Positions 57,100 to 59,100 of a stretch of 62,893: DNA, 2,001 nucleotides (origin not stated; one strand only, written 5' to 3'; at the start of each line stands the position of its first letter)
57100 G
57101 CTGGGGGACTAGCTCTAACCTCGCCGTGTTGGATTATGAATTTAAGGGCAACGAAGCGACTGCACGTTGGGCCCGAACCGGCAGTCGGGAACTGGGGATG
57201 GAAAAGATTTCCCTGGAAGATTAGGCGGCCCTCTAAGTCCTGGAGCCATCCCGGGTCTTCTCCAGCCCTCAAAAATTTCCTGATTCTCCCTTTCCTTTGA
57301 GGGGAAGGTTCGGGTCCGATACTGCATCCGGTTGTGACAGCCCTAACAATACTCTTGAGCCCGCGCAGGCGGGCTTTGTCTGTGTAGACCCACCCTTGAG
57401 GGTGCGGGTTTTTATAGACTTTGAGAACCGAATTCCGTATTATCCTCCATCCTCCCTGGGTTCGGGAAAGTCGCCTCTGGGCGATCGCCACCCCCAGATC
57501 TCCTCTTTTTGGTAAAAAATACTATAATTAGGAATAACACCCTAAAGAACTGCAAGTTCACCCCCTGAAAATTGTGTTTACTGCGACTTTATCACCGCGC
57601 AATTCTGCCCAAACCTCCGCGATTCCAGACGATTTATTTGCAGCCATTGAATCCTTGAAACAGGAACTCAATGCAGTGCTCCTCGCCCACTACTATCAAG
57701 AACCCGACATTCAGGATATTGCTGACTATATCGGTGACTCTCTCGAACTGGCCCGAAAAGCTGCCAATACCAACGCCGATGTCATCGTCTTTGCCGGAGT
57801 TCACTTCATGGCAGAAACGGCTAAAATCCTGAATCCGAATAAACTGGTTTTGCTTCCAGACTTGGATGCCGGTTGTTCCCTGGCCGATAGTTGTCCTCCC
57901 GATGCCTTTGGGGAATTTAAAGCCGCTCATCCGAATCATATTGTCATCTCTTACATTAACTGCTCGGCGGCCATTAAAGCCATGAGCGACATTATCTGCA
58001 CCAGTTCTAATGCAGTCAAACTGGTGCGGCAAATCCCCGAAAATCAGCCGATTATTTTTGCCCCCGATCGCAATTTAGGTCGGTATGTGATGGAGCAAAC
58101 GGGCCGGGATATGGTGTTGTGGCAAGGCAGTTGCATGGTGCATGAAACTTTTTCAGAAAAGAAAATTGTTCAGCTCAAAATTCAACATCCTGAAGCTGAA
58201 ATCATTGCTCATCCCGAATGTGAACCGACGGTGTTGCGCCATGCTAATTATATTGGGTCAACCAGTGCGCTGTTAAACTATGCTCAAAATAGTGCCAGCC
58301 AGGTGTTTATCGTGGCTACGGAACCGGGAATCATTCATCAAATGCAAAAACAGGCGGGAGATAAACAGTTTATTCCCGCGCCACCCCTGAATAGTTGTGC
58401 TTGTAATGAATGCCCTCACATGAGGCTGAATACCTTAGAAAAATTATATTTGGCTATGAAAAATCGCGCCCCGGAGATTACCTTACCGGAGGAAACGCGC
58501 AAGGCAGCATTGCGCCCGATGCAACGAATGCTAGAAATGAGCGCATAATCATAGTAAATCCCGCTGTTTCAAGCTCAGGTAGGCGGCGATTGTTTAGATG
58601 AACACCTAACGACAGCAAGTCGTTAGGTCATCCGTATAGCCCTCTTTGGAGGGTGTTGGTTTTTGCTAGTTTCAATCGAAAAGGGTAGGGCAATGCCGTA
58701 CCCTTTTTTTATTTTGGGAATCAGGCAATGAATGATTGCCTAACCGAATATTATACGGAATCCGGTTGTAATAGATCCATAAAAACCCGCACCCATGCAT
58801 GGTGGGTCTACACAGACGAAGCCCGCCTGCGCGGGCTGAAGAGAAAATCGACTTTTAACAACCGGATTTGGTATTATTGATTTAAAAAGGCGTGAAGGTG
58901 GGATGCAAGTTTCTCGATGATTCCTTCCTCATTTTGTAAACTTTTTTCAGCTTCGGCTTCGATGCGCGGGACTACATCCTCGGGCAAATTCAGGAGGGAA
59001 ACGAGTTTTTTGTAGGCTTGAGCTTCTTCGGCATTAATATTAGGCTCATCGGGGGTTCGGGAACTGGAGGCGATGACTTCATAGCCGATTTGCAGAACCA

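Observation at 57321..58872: nadA bracketed by an inverted pair of ~125-bp hairpin-containing repeat elements; further partial copies elsewhere in the window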

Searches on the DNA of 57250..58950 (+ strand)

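Call 23: search_rna_families(source=window, start=57250, end=58950, threshold=evalue, max_evalue=10, show_alignments=3)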
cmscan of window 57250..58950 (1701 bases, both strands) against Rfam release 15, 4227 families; matches with E-value up to 10: 7.
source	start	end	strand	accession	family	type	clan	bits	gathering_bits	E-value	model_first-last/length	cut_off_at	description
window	57357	57380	-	RF01356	CRISPR-DR28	Gene; CRISPR;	-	32.4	35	0.0017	1-24/24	no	CRISPR RNA direct repeat element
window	58815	58838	+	RF01356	CRISPR-DR28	Gene; CRISPR;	-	31.9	35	0.0022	1-24/24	no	CRISPR RNA direct repeat element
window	58675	58785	-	RF02377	SurA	Gene; sRNA;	-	18.2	100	0.034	1-279/279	no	SurA sRNA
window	58168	58219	-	RF01312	sR9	Gene; snRNA; snoRNA; CD-box;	-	16.9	36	3.6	1-55/55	no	Small nucleolar RNA sR9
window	58523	58659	+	RF02144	rsmX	Gene;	CL00106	16.4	56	3.5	1-114/114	no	rsmX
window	58657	58717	+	RF02056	STnc390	Gene; sRNA;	-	14.7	50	9.7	1-60/60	no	Salmonella sRNA STnc390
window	58675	58786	-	RF02763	IsrM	Gene; sRNA;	-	9.4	376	9.8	1-329/329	no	IsrM sRNA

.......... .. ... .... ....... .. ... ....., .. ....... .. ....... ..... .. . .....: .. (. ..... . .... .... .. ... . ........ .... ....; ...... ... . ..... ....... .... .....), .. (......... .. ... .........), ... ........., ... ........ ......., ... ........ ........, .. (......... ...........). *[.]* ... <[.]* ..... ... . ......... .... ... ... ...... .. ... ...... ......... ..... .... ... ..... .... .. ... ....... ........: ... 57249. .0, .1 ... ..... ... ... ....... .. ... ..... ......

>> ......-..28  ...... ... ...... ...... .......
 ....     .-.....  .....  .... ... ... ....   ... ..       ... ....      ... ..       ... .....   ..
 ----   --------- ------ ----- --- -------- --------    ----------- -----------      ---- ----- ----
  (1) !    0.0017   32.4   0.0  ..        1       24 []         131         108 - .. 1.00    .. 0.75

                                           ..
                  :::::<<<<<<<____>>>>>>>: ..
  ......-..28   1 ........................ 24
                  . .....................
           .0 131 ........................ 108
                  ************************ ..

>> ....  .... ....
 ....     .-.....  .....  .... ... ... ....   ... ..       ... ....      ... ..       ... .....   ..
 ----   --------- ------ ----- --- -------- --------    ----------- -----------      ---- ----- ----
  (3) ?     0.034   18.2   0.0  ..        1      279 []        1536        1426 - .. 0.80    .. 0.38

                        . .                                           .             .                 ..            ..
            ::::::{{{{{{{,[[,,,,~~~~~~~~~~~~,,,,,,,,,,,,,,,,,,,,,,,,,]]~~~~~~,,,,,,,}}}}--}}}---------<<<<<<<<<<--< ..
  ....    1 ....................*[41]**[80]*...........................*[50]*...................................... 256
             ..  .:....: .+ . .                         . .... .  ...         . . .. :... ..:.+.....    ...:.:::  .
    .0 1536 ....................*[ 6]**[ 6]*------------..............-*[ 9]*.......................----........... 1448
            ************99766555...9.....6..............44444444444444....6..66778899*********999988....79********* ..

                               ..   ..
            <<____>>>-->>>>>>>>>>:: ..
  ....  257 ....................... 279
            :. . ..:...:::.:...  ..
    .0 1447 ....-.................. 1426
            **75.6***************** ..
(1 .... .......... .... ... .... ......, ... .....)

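Call 34: search_dna_similar(query=window:58750-58877:+, collection=plasmids, mode=distant, max_evalue=0.01, max_rows=40)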
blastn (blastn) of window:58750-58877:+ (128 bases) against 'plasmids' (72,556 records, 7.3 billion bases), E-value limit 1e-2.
No match.

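Call 78: search_with_rna_model(model_id=R1, sources=[L122, L124, L126, L128, L129, L130, L101, L102, L103, L104, L105, L106, L107, L108, L109, L110, L111, L112, L113, L114, L115, L116, L117, L118, L119, L120, L121], max_evalue=1)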
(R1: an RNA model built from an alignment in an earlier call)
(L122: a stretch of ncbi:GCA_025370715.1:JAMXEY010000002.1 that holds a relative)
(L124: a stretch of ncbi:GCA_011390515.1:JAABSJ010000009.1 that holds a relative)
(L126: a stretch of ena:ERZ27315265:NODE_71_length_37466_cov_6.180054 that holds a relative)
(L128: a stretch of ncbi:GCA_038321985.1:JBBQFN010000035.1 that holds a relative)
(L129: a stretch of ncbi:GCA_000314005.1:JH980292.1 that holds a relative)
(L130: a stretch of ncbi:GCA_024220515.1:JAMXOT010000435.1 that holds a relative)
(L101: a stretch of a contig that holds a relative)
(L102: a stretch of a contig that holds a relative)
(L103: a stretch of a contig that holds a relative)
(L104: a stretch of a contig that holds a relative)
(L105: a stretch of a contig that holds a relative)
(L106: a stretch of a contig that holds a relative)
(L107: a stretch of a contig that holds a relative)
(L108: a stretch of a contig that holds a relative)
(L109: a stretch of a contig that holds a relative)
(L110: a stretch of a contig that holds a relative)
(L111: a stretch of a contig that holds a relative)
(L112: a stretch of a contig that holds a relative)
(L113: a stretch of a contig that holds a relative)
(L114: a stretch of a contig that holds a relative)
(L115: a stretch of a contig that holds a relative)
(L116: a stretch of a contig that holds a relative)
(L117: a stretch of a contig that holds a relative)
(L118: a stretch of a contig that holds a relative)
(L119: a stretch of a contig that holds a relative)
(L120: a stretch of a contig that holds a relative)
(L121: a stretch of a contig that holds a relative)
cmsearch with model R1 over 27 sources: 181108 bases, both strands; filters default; matches with E-value up to 1: 57.
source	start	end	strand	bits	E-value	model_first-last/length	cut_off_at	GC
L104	2241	2297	-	69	1e-19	1-57/57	no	0.61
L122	3784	3840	-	68.1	2e-19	1-57/57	no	0.63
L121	609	665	-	67.9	2.3e-19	1-57/57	no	0.72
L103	1701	1758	+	60.5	5.1e-17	1-57/57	no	0.71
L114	188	243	-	59.6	1e-16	1-57/57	no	0.75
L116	1332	1388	-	57.5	4.7e-16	1-57/57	no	0.75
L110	5255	5312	+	57.4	5.1e-16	1-57/57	no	0.74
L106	586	642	+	56.9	7e-16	1-57/57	no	0.79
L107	8355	8409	-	56.2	1.2e-15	1-57/57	no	0.73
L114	94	149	-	56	1.4e-15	1-57/57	no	0.73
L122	5208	5265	+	53.3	1e-14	1-57/57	no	0.64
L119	12401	12458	+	51.1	4.9e-14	1-57/57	no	0.79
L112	2586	2642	+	51.1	5e-14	1-57/57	no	0.61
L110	5485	5542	+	50.1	1e-13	1-57/57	no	0.72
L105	2372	2429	+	47.9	5.3e-13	1-57/57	no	0.76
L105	2449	2506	-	47.3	8.1e-13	1-57/57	no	0.76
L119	12478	12535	-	47.3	8.1e-13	1-57/57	no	0.76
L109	1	58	-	46.9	1e-12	1-57/57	no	0.78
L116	1262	1318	+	46.3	1.6e-12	1-57/57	no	0.79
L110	5319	5375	-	44.8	5.1e-12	1-57/57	no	0.72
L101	147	201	+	44.4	6.5e-12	1-57/57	no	0.6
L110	5196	5254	+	43.5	1.2e-11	1-57/57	no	0.75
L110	5370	5427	+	43.1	1.7e-11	1-57/57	no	0.74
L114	1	55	-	42.7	2.3e-11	1-56/57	3'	0.75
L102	2676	2715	+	42.4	2.7e-11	1-57/57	no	0.57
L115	927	979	+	41.3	6.2e-11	1-57/57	no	0.72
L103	1255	1312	+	38.9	3.6e-10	1-57/57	no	0.74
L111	9317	9374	-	37.6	9e-10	1-57/57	no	0.62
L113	41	96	+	37.2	1.2e-09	1-57/57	no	0.77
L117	4765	4814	+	35.8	3.5e-09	1-56/57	3'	0.72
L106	655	712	-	35.5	4.4e-09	1-57/57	no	0.72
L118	1057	1112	+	34.4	9.7e-09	1-57/57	no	0.71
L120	4213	4265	-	34.3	1e-08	1-57/57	no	0.79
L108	10019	10070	-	34.2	1.1e-08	1-57/57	no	0.75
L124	1975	2032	-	34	1.3e-08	1-57/57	no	0.67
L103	1636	1698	+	31.3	9e-08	1-57/57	no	0.67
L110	5434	5490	-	31.3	9.3e-08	1-57/57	no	0.72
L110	5549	5605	-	31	1.1e-07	1-57/57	no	0.74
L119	6359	6379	+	30.2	2e-07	36-56/57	no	0.76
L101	205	258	-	28.8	5.7e-07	1-57/57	no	0.57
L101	79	133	-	27.3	1.6e-06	1-57/57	no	0.56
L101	1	50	+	25.7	5.4e-06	6-57/57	5'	0.6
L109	6006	6063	-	24.4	1.4e-05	1-57/57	no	0.81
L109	5934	5991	+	23.8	2.1e-05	1-57/57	no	0.69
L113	114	134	-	22.4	6.3e-05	36-56/57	no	0.81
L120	4014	4069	+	21.7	9.8e-05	1-57/57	no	0.71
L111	9255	9313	+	17.6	0.0021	1-57/57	no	0.59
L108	9913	9966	+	17.5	0.0021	1-57/57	no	0.72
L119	6400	6457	-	17.2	0.0028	1-57/57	no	0.76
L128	7481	7534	-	15.9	0.0069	1-57/57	no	0.57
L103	1397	1412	+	15.9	0.0071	40-55/57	no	0.88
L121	718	774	+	14.7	0.016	1-57/57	no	0.72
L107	4798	4857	-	13.1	0.055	1-57/57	no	0.65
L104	2207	2260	+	11.4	0.18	1-57/57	no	0.63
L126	2636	2668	-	11.2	0.21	1-57/57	no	0.61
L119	12193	12244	+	11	0.25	1-57/57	no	0.83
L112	2624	2643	-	10.8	0.28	37-56/57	no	0.75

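Call 92: search_rna_families(sources=[L026, L097, L006, L091, L114, L110, L131], threshold=gathering)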
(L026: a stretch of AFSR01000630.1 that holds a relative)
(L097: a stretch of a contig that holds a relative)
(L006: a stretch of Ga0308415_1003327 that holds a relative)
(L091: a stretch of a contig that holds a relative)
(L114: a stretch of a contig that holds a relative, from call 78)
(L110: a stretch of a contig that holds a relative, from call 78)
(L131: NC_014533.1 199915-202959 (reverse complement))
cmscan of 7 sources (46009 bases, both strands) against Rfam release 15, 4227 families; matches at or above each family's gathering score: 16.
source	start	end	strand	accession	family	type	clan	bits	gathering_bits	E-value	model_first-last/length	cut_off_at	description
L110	4547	4618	+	RF00005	tRNA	Gene; tRNA;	CL00001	69.4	29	3.2e-13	1-71/71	no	tRNA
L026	2459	2482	+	RF01356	CRISPR-DR28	Gene; CRISPR;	-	40.5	35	0.00045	1-24/24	no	CRISPR RNA direct repeat element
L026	2527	2550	+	RF01356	CRISPR-DR28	Gene; CRISPR;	-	40.5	35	0.00045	1-24/24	no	CRISPR RNA direct repeat element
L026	8513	8536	+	RF01356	CRISPR-DR28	Gene; CRISPR;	-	40.5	35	0.00045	1-24/24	no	CRISPR RNA direct repeat element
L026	8649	8672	+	RF01356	CRISPR-DR28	Gene; CRISPR;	-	40.5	35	0.00045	1-24/24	no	CRISPR RNA direct repeat element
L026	8717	8740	+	RF01356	CRISPR-DR28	Gene; CRISPR;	-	40.5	35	0.00045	1-24/24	no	CRISPR RNA direct repeat element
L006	3171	3194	-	RF01356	CRISPR-DR28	Gene; CRISPR;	-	40.5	35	0.00045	1-24/24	no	CRISPR RNA direct repeat element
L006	5135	5158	-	RF01356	CRISPR-DR28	Gene; CRISPR;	-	40.5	35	0.00045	1-24/24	no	CRISPR RNA direct repeat element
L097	10457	10480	-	RF01356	CRISPR-DR28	Gene; CRISPR;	-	36.6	35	0.004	1-24/24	no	CRISPR RNA direct repeat element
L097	10523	10546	-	RF01356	CRISPR-DR28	Gene; CRISPR;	-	36.6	35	0.004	1-24/24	no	CRISPR RNA direct repeat element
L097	10589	10612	-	RF01356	CRISPR-DR28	Gene; CRISPR;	-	36.6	35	0.004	1-24/24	no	CRISPR RNA direct repeat element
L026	8581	8604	+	RF01356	CRISPR-DR28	Gene; CRISPR;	-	36.4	35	0.0047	1-24/24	no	CRISPR RNA direct repeat element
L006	3103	3126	-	RF01356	CRISPR-DR28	Gene; CRISPR;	-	36.4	35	0.0047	1-24/24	no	CRISPR RNA direct repeat element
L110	5231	5254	+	RF01356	CRISPR-DR28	Gene; CRISPR;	-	36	35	0.0057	1-24/24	no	CRISPR RNA direct repeat element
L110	5404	5427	+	RF01356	CRISPR-DR28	Gene; CRISPR;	-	36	35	0.0057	1-24/24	no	CRISPR RNA direct repeat element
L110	5519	5542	+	RF01356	CRISPR-DR28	Gene; CRISPR;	-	36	35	0.0057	1-24/24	no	CRISPR RNA direct repeat element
